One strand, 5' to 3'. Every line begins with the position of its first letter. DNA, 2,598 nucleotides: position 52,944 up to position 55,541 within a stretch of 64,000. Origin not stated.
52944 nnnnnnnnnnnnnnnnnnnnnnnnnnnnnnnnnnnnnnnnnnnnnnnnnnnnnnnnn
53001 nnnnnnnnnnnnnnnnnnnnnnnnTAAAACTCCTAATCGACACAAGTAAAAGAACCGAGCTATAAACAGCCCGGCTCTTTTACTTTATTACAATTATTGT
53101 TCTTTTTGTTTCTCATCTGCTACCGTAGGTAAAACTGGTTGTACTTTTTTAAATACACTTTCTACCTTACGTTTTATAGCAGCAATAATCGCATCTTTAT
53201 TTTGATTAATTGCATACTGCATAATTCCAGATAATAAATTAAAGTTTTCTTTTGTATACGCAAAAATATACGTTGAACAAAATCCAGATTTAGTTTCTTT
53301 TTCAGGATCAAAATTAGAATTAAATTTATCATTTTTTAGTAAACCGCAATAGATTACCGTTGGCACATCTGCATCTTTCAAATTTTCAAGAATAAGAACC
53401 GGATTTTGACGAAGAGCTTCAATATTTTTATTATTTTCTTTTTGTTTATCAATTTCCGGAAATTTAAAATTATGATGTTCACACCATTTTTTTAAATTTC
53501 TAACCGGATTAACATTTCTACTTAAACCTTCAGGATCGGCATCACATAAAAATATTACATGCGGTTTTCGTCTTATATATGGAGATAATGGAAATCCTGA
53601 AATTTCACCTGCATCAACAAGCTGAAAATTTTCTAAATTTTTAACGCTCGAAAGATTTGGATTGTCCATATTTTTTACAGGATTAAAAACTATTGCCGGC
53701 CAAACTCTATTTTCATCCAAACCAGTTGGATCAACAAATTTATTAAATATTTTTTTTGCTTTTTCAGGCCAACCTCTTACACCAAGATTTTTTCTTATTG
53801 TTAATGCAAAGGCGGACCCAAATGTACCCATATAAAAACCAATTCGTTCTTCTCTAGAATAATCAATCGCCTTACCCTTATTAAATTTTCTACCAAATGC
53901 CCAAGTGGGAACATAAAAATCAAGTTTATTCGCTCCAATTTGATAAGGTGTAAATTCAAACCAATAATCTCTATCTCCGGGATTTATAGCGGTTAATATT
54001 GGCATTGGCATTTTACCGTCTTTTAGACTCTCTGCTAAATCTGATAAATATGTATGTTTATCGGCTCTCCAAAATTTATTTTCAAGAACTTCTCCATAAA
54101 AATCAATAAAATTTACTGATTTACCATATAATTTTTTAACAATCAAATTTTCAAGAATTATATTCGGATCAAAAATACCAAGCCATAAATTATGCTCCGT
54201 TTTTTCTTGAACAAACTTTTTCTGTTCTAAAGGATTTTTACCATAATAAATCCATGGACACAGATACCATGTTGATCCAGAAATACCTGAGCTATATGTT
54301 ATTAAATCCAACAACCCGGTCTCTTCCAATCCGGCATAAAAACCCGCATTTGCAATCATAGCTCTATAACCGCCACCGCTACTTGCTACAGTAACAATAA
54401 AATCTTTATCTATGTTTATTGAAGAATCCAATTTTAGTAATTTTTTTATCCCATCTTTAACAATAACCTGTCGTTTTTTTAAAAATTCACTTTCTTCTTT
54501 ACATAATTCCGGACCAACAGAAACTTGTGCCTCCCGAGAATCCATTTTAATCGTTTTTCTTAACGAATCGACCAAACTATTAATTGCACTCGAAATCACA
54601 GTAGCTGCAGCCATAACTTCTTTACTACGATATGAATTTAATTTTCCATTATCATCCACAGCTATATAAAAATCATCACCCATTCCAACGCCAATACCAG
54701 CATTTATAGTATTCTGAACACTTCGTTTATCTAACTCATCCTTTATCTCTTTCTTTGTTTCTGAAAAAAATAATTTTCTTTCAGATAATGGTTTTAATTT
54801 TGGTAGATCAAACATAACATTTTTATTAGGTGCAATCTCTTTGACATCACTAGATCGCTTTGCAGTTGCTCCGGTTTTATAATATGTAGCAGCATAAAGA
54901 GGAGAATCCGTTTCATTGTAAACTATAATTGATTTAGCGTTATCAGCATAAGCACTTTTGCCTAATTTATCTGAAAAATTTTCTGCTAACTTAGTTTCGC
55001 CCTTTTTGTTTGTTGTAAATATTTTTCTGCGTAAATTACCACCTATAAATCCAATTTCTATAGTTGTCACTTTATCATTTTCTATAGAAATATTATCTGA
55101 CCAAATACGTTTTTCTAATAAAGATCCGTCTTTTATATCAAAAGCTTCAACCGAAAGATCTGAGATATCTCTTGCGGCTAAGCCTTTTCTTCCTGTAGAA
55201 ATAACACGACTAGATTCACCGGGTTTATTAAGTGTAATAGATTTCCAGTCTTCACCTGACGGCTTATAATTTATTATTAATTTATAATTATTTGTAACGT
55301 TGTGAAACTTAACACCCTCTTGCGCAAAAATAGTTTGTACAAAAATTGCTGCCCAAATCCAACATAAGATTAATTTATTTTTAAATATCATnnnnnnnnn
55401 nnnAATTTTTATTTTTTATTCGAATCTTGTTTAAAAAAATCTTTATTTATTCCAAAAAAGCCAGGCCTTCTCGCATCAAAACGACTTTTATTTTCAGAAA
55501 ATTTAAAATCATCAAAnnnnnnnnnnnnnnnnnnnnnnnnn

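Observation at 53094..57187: Tandem secreted eukaryote-type lipases (cPLA2-like and PI-PLC-X-like) share a private N-terminal module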

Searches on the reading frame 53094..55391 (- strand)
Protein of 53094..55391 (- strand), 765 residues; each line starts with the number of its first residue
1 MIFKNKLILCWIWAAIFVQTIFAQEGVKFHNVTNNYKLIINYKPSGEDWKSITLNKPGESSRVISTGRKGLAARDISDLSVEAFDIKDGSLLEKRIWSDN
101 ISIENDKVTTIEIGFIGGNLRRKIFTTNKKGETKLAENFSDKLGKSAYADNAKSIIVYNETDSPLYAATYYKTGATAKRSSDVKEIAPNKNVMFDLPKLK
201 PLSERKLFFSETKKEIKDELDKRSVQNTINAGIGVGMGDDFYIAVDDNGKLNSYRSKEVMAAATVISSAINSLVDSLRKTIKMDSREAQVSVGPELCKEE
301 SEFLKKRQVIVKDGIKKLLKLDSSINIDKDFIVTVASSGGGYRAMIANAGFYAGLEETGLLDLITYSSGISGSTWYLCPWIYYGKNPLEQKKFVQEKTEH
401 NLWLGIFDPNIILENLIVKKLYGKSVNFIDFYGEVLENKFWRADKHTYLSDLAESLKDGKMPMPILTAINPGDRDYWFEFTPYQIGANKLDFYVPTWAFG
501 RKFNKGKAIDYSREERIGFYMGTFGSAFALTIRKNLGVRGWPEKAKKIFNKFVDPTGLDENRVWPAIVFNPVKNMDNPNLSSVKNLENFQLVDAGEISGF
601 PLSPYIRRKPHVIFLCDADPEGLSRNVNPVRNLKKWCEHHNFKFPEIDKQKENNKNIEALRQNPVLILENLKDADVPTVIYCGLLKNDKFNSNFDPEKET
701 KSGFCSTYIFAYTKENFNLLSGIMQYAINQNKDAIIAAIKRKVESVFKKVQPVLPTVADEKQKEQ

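Call 3: search_protein_families(library=pfam, proteins=[window:53094-55391:-], max_evalue=1)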
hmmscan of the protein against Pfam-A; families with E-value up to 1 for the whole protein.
window:53094-55391:- (765 aa): 1 family
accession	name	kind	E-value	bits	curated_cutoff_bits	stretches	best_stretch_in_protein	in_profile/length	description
PF01735.24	PLA2_B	-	3.2e-29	102.2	23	1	333-617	1-329/491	Lysophospholipase catalytic domain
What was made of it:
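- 53142..54536 (-): p1 PLA2_B / cPLA2-type catalytic domain (residues 286-750) with Arg343, nucleophile Ser371 (GISGS) and Asp593 (VDAG). Pfam PF01735 E=3.2e-29 (call 3).
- On PLA2_B (PF01735) / cPLA2-type lipase: 102.2 bits against a cutoff of 23, E=3.2e-29, residues 333-617 (call 3).
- Checked: PLA2_B: Pfam E=3.2e-29, 102 bits against a cutoff of 23 (call 3).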

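Call 6: search_protein_families(library=ncbifam, proteins=[window:53094-55391:-], max_evalue=1)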
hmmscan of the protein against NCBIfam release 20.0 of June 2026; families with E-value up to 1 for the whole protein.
window:53094-55391:- (765 aa): 0 families

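Call 7: find_homologous_proteins(query=window:53094-55391:-)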
Query window:53094-55391:- (765 aa): 110 proteins with E <= 0.001 among 8000 candidates.
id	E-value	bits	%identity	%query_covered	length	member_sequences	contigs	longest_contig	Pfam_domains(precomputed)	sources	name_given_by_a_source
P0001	0.0e+0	1745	100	100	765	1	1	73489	PF01735.24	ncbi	-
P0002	6.3e-144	499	40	78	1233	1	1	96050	PF01735.24,PF26146.1,PF26178.1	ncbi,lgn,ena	-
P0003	6.7e-105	370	34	76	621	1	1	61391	PF01735.24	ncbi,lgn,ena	-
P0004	3.2e-101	358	37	76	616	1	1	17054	PF01735.24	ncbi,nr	ncbi:hypothetical protein GF385_00255 [Candidatus Dependentiae bacterium]|nr:hypothetical protein [C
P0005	4.4e-101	357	35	78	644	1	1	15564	PF01735.24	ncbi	ncbi:MAG: hypothetical protein ABIF12_03570 [bacterium]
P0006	2.6e-99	351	33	79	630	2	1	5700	PF01735.24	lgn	-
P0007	8.8e-89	317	34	78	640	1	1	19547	PF01735.24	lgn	-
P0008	6.0e-85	304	33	78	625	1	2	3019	PF01735.24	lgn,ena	-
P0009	2.3e-82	295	32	77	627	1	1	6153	PF01735.24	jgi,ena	-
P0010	2.3e-72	262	33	74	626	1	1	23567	PF01735.24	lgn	-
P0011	2.2e-67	246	32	68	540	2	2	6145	PF01735.24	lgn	-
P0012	8.3e-66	241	33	61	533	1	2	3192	PF01735.24,PF01734.28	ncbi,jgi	jgi:phospholipase A2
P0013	2.8e-64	236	29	77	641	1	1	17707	PF01735.24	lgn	-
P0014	4.2e-63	232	30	78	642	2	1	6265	PF01735.24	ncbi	-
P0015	6.9e-62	228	30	78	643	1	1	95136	PF01735.24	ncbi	-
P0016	2.7e-59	219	29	78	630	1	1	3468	PF01735.24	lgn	-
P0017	2.1e-58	216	30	79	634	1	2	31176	PF01735.24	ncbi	-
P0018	3.4e-58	215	29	78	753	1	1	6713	PF01735.24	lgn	-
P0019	4.6e-58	215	30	78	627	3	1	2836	PF01735.24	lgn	-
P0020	6.3e-58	215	28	77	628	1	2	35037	PF01735.24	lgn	-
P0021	2.4e-57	213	30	77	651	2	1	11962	PF01735.24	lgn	-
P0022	3.6e-57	212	32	60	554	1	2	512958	PF01735.24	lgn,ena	-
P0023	6.4e-57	211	29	77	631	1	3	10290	PF01735.24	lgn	-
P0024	9.4e-57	211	29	78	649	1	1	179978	PF01735.24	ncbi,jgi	jgi:phospholipase A2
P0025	1.1e-56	211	33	59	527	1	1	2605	PF01735.24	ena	-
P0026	7.6e-56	208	30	78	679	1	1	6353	PF01735.24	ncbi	-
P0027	2.2e-55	206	28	77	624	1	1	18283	PF01735.24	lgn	-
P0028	2.5e-55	206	29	77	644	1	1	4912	PF01735.24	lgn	-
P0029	3.3e-55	206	31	60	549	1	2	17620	PF01735.24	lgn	-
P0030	1.4e-54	204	29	77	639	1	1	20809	PF01735.24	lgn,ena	-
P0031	3.3e-54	202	26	78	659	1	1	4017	PF01735.24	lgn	-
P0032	9.6e-54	201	28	78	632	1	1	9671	PF01735.24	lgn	-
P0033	1.6e-53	200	30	60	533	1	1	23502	PF01735.24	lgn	-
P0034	2.0e-53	200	31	59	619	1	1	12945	PF01735.24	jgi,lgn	jgi:phospholipase A2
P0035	3.3e-53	199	28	77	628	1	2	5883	PF01735.24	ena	-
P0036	3.6e-53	199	31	60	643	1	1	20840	PF01735.24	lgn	-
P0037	4.2e-53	199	31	60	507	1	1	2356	PF01735.24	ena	-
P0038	5.4e-53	198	27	77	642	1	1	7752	PF01735.24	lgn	-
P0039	2.1e-52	196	31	59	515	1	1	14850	PF01735.24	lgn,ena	-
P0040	2.7e-52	196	28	77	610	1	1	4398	PF01735.24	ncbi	-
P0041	8.6e-52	194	28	77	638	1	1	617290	PF01735.24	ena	-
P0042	1.0e-51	194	27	76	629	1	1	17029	PF01735.24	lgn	-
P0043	1.5e-51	194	31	59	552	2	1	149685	PF01735.24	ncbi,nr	ncbi:MAG TPA: hypothetical protein VLB80_01255 [Candidatus Babeliales bacterium]|nr:hypothetical pro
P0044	7.3e-51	191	30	59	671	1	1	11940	PF01735.24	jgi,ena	-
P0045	1.8e-50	190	29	78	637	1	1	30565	PF01735.24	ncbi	-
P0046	2.4e-50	190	29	52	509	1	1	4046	PF01735.24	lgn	-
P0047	3.4e-50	189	26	83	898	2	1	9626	PF01735.24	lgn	-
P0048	9.6e-50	188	29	59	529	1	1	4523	PF01735.24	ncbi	-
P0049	1.6e-49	187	28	77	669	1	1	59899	PF01735.24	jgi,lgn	-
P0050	1.8e-49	187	28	75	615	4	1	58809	PF01735.24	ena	-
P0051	2.2e-49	186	27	77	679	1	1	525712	PF01735.24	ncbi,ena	-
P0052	3.7e-49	186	29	77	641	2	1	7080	PF01735.24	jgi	-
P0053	4.2e-49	185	26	77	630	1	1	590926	PF01735.24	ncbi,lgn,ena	-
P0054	5.3e-49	185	30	60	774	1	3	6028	PF01735.24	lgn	-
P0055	2.4e-48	183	30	59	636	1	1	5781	PF01735.24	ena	-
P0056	4.2e-48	182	26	60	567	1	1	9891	PF01735.24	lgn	-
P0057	5.8e-48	182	32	60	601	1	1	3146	PF01735.24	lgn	-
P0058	8.8e-48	181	29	63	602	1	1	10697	PF01735.24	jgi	jgi:hypothetical protein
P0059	3.7e-47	179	30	59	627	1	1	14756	PF01735.24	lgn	-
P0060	4.4e-47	179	29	63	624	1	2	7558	PF01735.24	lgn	-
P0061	7.1e-47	178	27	81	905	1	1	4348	PF01735.24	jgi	jgi:hypothetical protein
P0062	1.2e-46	177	28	64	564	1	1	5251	PF01735.24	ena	-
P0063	1.3e-46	177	29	59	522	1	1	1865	PF01735.24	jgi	jgi:phospholipase A2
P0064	1.5e-46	177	30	50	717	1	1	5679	PF01735.24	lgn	-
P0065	5.8e-46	175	29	67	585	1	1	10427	PF01735.24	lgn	-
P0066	2.0e-45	173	30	61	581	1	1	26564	PF01735.24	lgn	-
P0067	5.1e-45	172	29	64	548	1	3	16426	PF01735.24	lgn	-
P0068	1.2e-44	171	31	50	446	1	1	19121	PF01735.24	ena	-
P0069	4.0e-43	166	30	60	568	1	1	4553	PF01735.24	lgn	-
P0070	1.1e-42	164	27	77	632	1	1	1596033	PF01735.24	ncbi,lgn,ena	-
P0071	1.4e-42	164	29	60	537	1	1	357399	PF01735.24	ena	-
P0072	7.8e-42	161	28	59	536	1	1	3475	PF01735.24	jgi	jgi:phospholipase A2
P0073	1.7e-41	160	30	59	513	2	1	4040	PF01735.24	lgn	-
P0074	3.3e-39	153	24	61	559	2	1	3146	PF01735.24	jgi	jgi:phospholipase A2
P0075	4.0e-39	152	28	77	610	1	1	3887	PF01735.24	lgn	-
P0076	1.5e-38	151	28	59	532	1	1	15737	PF01735.24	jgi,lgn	-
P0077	6.5e-38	148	29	60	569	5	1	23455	PF01735.24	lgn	-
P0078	3.9e-37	146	29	61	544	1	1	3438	PF01735.24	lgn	-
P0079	2.8e-35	140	26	59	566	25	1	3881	PF01735.24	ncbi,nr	ncbi:hypothetical protein G6F35_003658 [Rhizopus arrhizus]|nr:hypothetical protein G6F35_003658 [Rhi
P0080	5.3e-35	139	32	43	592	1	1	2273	PF01735.24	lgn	-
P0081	8.8e-35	138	30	22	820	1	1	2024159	PF01735.24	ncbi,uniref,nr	ncbi:acyl transferase/acyl hydrolase/lysophospholipase [Radiomyces spectabilis]|uniref:acyl transfer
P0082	9.3e-33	131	27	44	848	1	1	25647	PF01735.24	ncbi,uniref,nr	ncbi:5512_t:CDS:2 [Paraglomus occultum]|uniref:Lysophospholipase n=1 Tax=Paraglomus occultum TaxID=1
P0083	1.3e-32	131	25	36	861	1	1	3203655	PF01735.24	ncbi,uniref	ncbi:hypothetical protein MFLAVUS_001263 [Mucor flavus]|uniref:Lysophospholipase n=1 Tax=Mucor flavu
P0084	2.1e-32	130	27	42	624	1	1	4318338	PF01735.24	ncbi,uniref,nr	ncbi:hypothetical protein MUCCIDRAFT_37692 [Mucor lusitanicus CBS 277.49]|uniref:Lysophospholipase n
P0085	5.3e-32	129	25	43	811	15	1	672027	PF01735.24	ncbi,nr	ncbi:hypothetical protein RMATCC62417_05504 [Rhizopus microsporus]|nr:hypothetical protein RMATCC624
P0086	5.3e-32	129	28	44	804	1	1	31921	PF01735.24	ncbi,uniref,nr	ncbi:7843_t:CDS:2 [Paraglomus brasilianum]|uniref:Lysophospholipase n=1 Tax=Paraglomus brasilianum T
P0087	1.1e-31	128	24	39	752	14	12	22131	PF01735.24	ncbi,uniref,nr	ncbi:hypothetical protein G6F46_007140 [Rhizopus delemar]|uniref:Lysophospholipase n=2 Tax=Rhizopus 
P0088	1.7e-31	127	27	33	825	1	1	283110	PF01735.24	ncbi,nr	ncbi:acyl transferase/acyl hydrolase/lysophospholipase [Sporodiniella umbellata]|nr:acyl transferase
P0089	7.4e-31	125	22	61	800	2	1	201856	PF01735.24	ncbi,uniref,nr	ncbi:hypothetical protein INT47_005241 [Mucor saturninus]|uniref:Lysophospholipase n=1 Tax=Mucor sat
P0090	1.1e-30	124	26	60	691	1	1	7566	PF01735.24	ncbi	-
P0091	1.2e-30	124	34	18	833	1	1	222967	PF01735.24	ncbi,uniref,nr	ncbi:hypothetical protein K450DRAFT_247745 [Umbelopsis ramanniana AG]|uniref:Lysophospholipase n=1 T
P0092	1.7e-30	124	31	19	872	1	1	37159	PF01735.24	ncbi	ncbi:hypothetical protein MBANPS3_003755 [Mucor bainieri]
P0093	4.5e-30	122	26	58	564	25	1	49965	PF01735.24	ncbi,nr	ncbi:hypothetical protein RMATCC62417_14503 [Rhizopus microsporus]|nr:hypothetical protein RMATCC624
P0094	5.4e-30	122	26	58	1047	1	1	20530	PF01735.24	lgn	-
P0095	8.6e-30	122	29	32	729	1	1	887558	PF01735.24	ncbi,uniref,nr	ncbi:acyl transferase/acyl hydrolase/lysophospholipase [Cokeromyces recurvatus]|uniref:acyl transfer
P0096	3.6e-29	120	27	58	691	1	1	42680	PF01735.24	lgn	-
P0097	7.3e-29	119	25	60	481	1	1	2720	PF01735.24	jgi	-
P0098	5.0e-28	116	28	52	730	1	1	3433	PF01735.24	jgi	-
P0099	7.9e-27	112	29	20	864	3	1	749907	PF01735.24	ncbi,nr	ncbi:acyl transferase/acyl hydrolase/lysophospholipase [Umbelopsis sp. AD052]|nr:acyl transferase/ac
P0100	5.9e-26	109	28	53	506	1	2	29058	PF01735.24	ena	-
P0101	1.8e-23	101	29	47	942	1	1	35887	PF01735.24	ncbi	-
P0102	3.7e-23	100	31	30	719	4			PF00168.37,PF01735.24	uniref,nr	uniref:Phospholipase A2 n=1 Tax=Geotrypetes seraphini TaxID=260995 RepID=A0A6P8SNY3_GEOSA|nr:cytosol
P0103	9.1e-22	95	29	44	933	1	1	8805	PF01735.24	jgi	-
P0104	2.5e-21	94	27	59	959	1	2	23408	PF01735.24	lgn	-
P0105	1.8e-19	87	29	24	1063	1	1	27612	PF01735.24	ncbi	-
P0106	2.3e-18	84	36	25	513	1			PF01735.24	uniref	uniref:PLA2c domain-containing protein n=1 Tax=Salarias fasciatus TaxID=181472 RepID=A0A672HQZ1_SALF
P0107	5.3e-18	83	26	54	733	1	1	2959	PF01735.24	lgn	-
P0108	1.8e-15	74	23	61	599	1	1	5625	PF01735.24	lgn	-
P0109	5.7e-14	69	25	56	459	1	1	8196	PF01735.24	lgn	-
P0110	5.1e-10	56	38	11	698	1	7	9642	PF01735.24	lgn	-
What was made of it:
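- Outside the Dependentiae clade the next hits are fungi and vertebrates (call 7).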

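Call 9: search_protein_families(library=pfam, proteins=[P0002, P0003, P0004], max_evalue=10)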
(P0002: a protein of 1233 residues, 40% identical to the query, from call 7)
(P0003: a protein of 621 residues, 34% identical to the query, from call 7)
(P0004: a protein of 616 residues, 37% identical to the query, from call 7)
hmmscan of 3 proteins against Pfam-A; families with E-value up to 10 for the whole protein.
P0002 (1233 aa): 3 families
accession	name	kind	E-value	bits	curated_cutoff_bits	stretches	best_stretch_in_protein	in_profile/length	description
PF01735.24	PLA2_B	-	4.4e-25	88.5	23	1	802-1084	1-321/491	Lysophospholipase catalytic domain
PF00388.25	PI-PLC-X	-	0.0061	16.6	23.1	1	216-334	28-104/144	Phosphatidylinositol-specific phospholipase C, X domain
PF01734.28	Patatin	-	0.025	15.2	27.7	1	807-910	4-108/191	Patatin-like phospholipase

P0003 (621 aa): 2 families
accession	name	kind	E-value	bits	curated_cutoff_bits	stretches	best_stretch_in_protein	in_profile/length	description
PF01735.24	PLA2_B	-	2.3e-34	119.1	23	1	205-500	1-335/491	Lysophospholipase catalytic domain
PF01734.28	Patatin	-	0.37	11.4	27.7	1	207-244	1-36/191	Patatin-like phospholipase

P0004 (616 aa): 2 families
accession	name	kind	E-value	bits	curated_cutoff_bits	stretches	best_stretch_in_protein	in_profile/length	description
PF01735.24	PLA2_B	-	3.3e-29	102.1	23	1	203-503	1-339/491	Lysophospholipase catalytic domain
PF12537.13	GPHR_N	-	0.059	13.9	22.1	1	226-267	9-41/68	The Golgi pH Regulator (GPHR) Family N-terminal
